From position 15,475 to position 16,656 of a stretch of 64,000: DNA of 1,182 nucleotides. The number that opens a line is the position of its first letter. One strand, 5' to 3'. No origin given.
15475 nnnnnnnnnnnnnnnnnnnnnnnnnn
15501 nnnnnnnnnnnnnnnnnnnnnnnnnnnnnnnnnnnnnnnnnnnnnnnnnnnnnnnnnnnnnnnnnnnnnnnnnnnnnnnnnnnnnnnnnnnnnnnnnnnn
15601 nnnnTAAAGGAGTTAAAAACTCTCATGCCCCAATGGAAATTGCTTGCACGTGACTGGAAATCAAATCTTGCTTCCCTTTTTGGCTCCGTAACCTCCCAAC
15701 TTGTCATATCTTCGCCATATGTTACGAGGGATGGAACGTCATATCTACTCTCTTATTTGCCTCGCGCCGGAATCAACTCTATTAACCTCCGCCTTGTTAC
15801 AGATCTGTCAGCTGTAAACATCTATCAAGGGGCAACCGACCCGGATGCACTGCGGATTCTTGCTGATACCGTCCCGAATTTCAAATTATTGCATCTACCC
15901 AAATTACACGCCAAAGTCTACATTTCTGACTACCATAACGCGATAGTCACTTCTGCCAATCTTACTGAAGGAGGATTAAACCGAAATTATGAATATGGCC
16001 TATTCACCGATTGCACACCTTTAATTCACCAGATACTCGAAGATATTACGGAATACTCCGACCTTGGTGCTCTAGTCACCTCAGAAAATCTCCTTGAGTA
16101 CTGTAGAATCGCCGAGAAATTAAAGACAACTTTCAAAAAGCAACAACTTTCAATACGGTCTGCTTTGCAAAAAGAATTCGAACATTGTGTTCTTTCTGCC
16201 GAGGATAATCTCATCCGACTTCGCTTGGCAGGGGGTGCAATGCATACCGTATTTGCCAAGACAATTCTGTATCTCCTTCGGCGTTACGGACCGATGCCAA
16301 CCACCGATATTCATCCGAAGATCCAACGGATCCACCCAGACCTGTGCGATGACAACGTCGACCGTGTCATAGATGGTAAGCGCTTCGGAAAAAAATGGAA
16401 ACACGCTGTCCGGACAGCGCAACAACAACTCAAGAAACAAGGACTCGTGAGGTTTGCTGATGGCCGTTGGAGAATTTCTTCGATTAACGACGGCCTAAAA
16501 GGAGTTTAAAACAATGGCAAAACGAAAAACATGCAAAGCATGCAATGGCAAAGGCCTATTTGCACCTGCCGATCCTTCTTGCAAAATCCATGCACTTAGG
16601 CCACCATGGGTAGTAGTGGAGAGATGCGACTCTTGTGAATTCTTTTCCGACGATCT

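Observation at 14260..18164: Defence-type island: two HEPN-motif proteins flanking a methylase remnant, a PLD nuclease, a Zn-ribbon ORF and an HNH nuclease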

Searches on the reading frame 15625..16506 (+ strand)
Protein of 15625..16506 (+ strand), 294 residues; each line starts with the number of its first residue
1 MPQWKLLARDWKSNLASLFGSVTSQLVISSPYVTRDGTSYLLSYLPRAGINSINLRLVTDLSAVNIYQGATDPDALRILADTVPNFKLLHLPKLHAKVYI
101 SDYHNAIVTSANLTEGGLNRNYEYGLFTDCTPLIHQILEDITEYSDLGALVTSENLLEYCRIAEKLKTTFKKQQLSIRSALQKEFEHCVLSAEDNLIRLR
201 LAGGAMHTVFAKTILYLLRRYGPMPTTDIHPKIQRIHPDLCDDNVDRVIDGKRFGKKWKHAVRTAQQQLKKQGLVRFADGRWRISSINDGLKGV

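Call 3: search_protein_families(library=pfam, proteins=[window:15625-16506:+], max_evalue=0.1)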
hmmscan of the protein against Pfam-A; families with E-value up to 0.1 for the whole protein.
window:15625-16506:+ (294 aa): 4 families
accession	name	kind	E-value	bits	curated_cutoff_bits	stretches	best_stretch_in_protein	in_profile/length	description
PF13091.12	PLDc_2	-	5.8e-09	36.3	27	1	23-140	9-127/132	PLD-like domain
PF09565.16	RE_NgoFVII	-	3.3e-05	23.7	23.8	1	23-138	16-142/162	NgoFVII restriction endonuclease N-terminal PLD domain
PF00614.28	PLDc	-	0.0069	16.8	21.9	1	94-116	5-27/28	Phospholipase D Active site motif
PF14338.12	Mrr_N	-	0.0094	16.5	29.5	0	213-285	7-78/87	Mrr N-terminal domain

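Call 4: search_protein_families(library=padloc, proteins=[window:15625-16506:+], max_evalue=0.1)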
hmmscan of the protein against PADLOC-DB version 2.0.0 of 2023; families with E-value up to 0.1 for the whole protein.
window:15625-16506:+ (294 aa): 30 families (the best 25 are shown)
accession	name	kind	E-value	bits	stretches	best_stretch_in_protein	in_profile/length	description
PDLC02599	DrmC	-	1.6e-12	45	1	10-136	9-127/387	DrmC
PDLC02614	DrmC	-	3.3e-12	44.5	1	10-129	21-136/153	DrmC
PDLC02595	DrmC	-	2.6e-10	38.5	1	90-128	206-243/269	DrmC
PDLC02588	DrmC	-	3e-09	34.9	1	93-151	192-250/256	DrmC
PDLC02585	DrmC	-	5.1e-09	34.1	1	68-139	159-239/253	DrmC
PDLC02606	DrmC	-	3.7e-08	31.3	1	93-143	122-172/182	DrmC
PDLC02602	DrmC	-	1.5e-07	28.8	1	91-169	195-267/381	DrmC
PDLC02587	DrmC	-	2.7e-07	27.8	1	94-129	205-240/267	DrmC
PDLC02597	DrmC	-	3.5e-07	28.3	1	93-130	184-221/242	DrmC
PDLC02616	DrmC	-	5.3e-07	27.5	1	93-137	164-208/224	DrmC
PDLC02605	DrmC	-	8.1e-07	26.9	1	94-144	209-259/270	DrmC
PDLC02607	DrmC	-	2.8e-06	24.8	1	93-126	202-235/265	DrmC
PDLC02589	DrmC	-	3.6e-06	24.3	1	93-140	203-249/264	DrmC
PDLC02592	DrmC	-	4.8e-05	21.2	1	93-131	174-212/234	DrmC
PDLC03922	MkoB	-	8e-05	20.1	1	61-114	515-566/610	-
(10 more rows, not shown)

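Call 5: search_protein_families(library=ncbifam, proteins=[window:15625-16506:+], max_evalue=0.1)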
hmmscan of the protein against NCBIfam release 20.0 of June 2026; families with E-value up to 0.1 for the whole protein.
window:15625-16506:+ (294 aa): 2 families
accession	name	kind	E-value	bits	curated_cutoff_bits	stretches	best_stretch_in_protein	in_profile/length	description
NF038319.1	DISARM_DrmC_I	equivalog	9.5e-13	48.2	133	1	8-141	92-231/236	DISARM system phospholipase D-like protein DrmC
NF010490.0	PRK13912.1-1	equivalog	0.016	15.3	211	1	93-140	104-151/159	nuclease NucT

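Call 9: find_encoding_contigs(protein=window:15625-16506:+, flank=10000, max_places=10)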
Protein window:15625-16506:+ (294 aa): 23 contigs read that carry it; 3 places shown.
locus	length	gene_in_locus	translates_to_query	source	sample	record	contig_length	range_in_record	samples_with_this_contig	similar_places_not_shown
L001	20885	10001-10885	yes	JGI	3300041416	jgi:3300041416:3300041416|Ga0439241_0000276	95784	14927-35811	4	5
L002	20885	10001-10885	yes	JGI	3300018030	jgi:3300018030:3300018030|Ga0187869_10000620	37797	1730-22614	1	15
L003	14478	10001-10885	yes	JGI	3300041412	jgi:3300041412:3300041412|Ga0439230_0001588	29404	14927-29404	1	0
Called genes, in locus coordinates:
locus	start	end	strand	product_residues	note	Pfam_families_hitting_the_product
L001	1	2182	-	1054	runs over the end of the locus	PF00873:ACR_tran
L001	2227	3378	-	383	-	PF25917:BSH_RND (weak), PF25919:BSH_CusB (faint), PF25973:BSH_CzcB, PF25893:HH_CzcB (faint), PF25954:Beta-barrel_RND_2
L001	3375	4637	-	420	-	PF02321:OEP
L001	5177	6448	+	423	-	PF00989:PAS (weak), PF02518:HATPase_c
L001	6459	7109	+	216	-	PF00072:Response_reg, PF00196:GerE, PF08281:Sigma70_r4_2 (weak)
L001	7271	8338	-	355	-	PF07143:AttH, PF17186:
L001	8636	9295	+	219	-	-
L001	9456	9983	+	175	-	PF01555:N6_N4_Mtase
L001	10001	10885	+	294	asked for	PF13091:PLDc_2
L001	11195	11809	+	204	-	PF13391:HNH_2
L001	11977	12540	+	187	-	PF18734:HEPN_AbiU2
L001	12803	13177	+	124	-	PF00903:Glyoxalase, PF13669:Glyoxalase_4 (faint)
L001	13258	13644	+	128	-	PF04343:DUF488, PF22751:DUF488-N3a, PF22752:DUF488-N3i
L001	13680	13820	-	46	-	-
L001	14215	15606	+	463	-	PF01554:MatE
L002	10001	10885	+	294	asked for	PF13091:PLDc_2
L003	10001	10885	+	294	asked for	PF13091:PLDc_2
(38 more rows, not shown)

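Call 10: find_homologous_proteins(query=window:15625-16506:+)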
Query window:15625-16506:+ (294 aa): 1804 proteins with E <= 0.001 among 3972 candidates; the best 120 are listed.
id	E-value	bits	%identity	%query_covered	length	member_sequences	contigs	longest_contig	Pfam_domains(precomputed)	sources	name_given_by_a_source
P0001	3.4e-194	661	100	100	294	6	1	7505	PF13091.13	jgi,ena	-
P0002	6.6e-159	546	86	97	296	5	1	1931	PF13091.13,PF09565.17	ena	-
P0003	2.9e-157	540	83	97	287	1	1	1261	PF13091.13,PF09565.17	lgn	-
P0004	5.7e-157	539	84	97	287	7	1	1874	PF13091.13,PF09565.17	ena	-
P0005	1.7e-156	538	82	97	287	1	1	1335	PF13091.13,PF09565.17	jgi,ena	-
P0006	1.0e-153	529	81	98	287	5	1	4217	PF13091.13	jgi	jgi:HKD family nuclease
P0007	1.2e-152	525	81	97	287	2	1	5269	PF13091.13,PF09565.17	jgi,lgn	jgi:HKD family nuclease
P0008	4.8e-152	523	80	97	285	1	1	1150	PF13091.13,PF09565.17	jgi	-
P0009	2.6e-150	517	82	96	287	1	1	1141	PF13091.13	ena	-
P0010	9.0e-150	516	83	97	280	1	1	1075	PF13091.13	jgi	jgi:HKD family nuclease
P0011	1.0e-149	516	80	96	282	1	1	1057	PF13091.13,PF09565.17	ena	-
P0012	1.8e-128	446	71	97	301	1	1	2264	PF13091.13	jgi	jgi:hypothetical protein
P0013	7.8e-123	427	83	76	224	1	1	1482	PF13091.13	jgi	jgi:hypothetical protein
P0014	8.6e-121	421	68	94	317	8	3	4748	PF13091.13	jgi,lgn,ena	jgi:HKD family nuclease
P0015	4.7e-114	399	64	97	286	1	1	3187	PF13091.13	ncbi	ncbi:MAG: phospholipase D family protein [Candidatus Hermodarchaeota archaeon]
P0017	3.0e-112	393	63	97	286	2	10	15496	PF13091.13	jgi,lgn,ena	-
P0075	8.0e-93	329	53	96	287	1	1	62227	PF13091.13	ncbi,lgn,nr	ncbi:MAG: phospholipase D-like domain-containing protein [Candidatus Omnitrophota bacterium]|nr:phos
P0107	1.9e-89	318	52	95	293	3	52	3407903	PF13091.13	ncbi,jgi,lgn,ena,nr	ncbi:MAG: hypothetical protein HS101_09755 [Planctomycetia bacterium]|jgi:HKD family nuclease|nr:hyp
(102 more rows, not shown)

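Call 11: find_encoding_contigs(protein=P0075, flank=6000, max_places=3)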
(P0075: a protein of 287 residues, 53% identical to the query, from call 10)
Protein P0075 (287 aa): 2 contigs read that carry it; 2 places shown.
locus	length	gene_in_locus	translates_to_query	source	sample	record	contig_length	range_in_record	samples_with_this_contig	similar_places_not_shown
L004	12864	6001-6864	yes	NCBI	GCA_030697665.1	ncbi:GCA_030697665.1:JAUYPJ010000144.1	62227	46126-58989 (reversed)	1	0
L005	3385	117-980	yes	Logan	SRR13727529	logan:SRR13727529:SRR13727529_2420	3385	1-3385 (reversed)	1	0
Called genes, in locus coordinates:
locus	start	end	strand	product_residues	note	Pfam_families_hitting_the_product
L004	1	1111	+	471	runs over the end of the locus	PF19295:SufBD_N, PF01458:SUFBD_core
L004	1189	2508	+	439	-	PF01458:SUFBD_core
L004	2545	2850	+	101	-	PF00355:Rieske, PF13806:Rieske_2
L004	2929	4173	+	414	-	PF00155:Aminotran_1_2 (weak), PF00266:Aminotran_5, PF01041:DegT_DnrJ_EryC1 (weak), PF01053:Cys_Met_Meta_PP (weak)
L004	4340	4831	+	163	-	PF01592:NifU_N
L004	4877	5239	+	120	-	PF01883:FeS_assembly_P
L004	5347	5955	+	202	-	PF01726:LexA_DNA_bind, PF00717:Peptidase_S24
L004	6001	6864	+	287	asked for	PF13091:PLDc_2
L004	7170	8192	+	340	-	-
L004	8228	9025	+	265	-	-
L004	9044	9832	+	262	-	PF07505:DUF5131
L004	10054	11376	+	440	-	PF09952:AbiEi_2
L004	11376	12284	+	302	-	-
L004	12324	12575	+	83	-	-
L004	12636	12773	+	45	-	-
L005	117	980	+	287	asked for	PF13091:PLDc_2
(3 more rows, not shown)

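Call 12: find_encoding_contigs(protein=P0107, flank=6000, max_places=3)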
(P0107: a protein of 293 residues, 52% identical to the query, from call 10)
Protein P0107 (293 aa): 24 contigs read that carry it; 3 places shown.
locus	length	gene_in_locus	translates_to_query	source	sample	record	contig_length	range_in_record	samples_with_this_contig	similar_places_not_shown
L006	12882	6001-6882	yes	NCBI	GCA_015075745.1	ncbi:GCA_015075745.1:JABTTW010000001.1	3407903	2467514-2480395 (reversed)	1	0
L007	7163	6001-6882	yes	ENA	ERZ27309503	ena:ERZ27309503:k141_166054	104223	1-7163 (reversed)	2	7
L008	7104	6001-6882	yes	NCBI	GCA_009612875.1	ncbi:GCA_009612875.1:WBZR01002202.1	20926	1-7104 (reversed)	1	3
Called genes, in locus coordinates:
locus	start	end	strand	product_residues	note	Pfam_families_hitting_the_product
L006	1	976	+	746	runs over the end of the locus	PF00676:E1_dh, PF02779:Transket_pyr, PF02780:Transketolase_C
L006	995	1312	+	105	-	PF01909:NTP_transf_2, PF18765:Polbeta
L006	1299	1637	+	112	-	PF01934:HepT-like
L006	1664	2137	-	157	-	PF08818:DUF1801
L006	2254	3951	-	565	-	-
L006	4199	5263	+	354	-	PF04055:Radical_SAM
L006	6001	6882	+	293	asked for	PF13091:PLDc_2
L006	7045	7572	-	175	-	PF13358:DDE_3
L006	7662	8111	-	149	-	PF13384:HTH_23, PF13518:HTH_28, PF13551:HTH_29, PF13565:HTH_32, PF13592:HTH_33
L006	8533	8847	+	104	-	PF13391:HNH_2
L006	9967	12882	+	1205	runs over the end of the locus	PF05227:CHASE3, PF00989:PAS (weak), PF08448:PAS_4 (weak), PF08447:PAS_3, PF00512:HisKA, PF02518:HATPase_c, PF00072:Response_reg, PF01627:Hpt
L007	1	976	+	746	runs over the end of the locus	PF00676:E1_dh, PF02779:Transket_pyr, PF02780:Transketolase_C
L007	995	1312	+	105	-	PF01909:NTP_transf_2, PF18765:Polbeta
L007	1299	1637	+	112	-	PF01934:HepT-like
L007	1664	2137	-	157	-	PF08818:DUF1801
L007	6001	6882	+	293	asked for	PF13091:PLDc_2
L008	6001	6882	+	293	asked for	PF13091:PLDc_2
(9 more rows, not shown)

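Call 13: find_encoding_contigs(protein=P0017, flank=6000, max_places=3)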
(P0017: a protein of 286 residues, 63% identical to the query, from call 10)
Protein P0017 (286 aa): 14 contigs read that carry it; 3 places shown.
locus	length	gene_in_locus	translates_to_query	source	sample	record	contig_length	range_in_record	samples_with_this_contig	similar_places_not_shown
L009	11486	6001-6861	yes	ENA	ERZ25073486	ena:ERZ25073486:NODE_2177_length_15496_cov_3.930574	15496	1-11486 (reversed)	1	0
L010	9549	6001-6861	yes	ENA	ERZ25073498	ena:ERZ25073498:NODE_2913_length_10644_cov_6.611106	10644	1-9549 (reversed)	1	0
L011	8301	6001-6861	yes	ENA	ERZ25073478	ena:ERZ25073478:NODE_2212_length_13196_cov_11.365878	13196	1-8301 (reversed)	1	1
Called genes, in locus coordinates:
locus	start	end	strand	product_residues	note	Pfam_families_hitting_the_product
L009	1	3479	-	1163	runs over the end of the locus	PF07953:Toxin_R_bind_N (faint), PF13385:Laminin_G_3, PF02210:Laminin_G_2 (faint), PF13385:Laminin_G_3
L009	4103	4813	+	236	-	-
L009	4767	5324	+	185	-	-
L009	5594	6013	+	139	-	-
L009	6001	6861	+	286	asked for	PF13091:PLDc_2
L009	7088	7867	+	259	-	PF01555:N6_N4_Mtase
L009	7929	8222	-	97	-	-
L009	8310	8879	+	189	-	-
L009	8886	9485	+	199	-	PF12898:Stc1 (faint)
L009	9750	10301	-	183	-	-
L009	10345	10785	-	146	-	-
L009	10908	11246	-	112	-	PF20619:DUF6804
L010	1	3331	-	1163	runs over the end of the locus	PF07953:Toxin_R_bind_N (faint), PF13385:Laminin_G_3, PF02210:Laminin_G_2 (faint), PF13385:Laminin_G_3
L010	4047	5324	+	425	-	-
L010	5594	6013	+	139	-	-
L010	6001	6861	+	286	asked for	PF13091:PLDc_2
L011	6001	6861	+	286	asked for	PF13091:PLDc_2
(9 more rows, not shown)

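Call 16: find_related_loci(query=A1, collection=genome_contigs, flank=8000)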
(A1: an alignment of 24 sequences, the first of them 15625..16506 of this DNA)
Query A1 (294 aa) in genome_contigs; peptide patterns used: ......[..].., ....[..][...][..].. (x = any residue, [..] = any of these).
178 stretches matched a pattern; 164 encode a relative of the query (tblastn E <= 1e-3); the best 80 are kept; 80 distinct loci.
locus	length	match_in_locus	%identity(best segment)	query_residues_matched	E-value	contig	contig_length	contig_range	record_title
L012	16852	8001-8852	88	1-284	4e-173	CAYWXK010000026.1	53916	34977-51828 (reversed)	MAG TPA_asm: uncultured Pirellulales bacterium isolate binchicken_co103_415 genome assembly, contig: NODE_424_length_539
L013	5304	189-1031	88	5-285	3e-172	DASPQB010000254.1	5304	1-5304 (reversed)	MAG TPA_asm: Nitrospirota bacterium isolate SMAG_U12188 k141_2431865, whole genome shotgun sequence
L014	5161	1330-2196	59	1-289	6e-116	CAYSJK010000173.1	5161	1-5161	MAG TPA_asm: uncultured Pirellulales bacterium isolate binchicken_co196_472 genome assembly, contig: NODE_22356_length_5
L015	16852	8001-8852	58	1-284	2e-110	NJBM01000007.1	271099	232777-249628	MAG: Planctomycetes bacterium B3_Pla 15, whole genome shotgun sequence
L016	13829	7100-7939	55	6-285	7e-104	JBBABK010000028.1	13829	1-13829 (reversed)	MAG: Phycisphaerae bacterium isolate SO_2017_LW1_18 NODE_3675_length_13829_cov_0.853525_LW64-88_2017, whole genome shotg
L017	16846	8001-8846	55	1-285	8e-102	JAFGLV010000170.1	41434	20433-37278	MAG: Sedimentisphaerales bacterium isolate Zod_Metabat.417 k87_14289399, whole genome shotgun sequence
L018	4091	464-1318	55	1-285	2e-100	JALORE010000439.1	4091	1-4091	MAG: Planctomycetota bacterium isolate Prado173 scaffold_64274, whole genome shotgun sequence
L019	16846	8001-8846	55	1-285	1e-99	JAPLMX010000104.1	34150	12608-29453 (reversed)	MAG: Phycisphaerae bacterium isolate LacPavin_0920_SED4_MAG_61_20 LacPavin_0920_SED4_scaffold_1912479, whole genome shot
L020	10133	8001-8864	50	1-288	3e-99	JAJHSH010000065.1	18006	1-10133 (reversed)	MAG: Candidatus Acetothermia bacterium isolate NSHQ14B.2017.Bin6 k141_141029, whole genome shotgun sequence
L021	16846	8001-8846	53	4-285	3e-98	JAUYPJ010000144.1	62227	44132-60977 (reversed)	MAG: Candidatus Omnitrophota bacterium isolate C4_metabat.bin.25 C4_k141_253422, whole genome shotgun sequence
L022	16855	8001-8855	53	1-285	9e-98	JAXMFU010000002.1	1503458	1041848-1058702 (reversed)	MAG: Candidatus Competibacteraceae bacterium isolate STL-PRO95 C1.169.fa-2, whole genome shotgun sequence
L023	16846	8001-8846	50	1-282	4e-97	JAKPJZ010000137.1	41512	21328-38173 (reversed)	MAG: Chloroflexota bacterium isolate JPAS_maxbin.107 k141_1090259, whole genome shotgun sequence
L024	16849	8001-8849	53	1-286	8e-96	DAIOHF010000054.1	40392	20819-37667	MAG TPA_asm: Sedimentisphaerales bacterium isolate CTOTU29512 NODE_669_length_40392_cov_13.323053, whole genome shotgun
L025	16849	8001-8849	53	1-286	6e-96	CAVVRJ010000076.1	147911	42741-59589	MAG: uncultured Planctomycetota bacterium isolate MFD03726.bin.2.7 genome assembly, contig: contig_88589, whole genome s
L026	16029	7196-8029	48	7-284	7e-94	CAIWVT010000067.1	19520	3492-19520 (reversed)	uncultured bacterium isolate KR_bin-2776 genome assembly, contig: bin-2776:067/679, whole genome shotgun sequence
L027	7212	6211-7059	52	1-283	1e-93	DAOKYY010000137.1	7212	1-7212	MAG TPA_asm: Aggregatilineaceae bacterium isolate AMR_MDS_0036 NODE_4192_length_7212_cov_13.694984, whole genome shotgun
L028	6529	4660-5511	48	7-290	3e-92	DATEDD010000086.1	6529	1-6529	MAG TPA_asm: Anaerolineales bacterium isolate SMAG_U8289 k141_763768, whole genome shotgun sequence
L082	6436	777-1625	42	11-294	1e-72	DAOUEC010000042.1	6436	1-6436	MAG TPA_asm: Anaerolineae bacterium isolate N3_163 k131_1024118, whole genome shotgun sequence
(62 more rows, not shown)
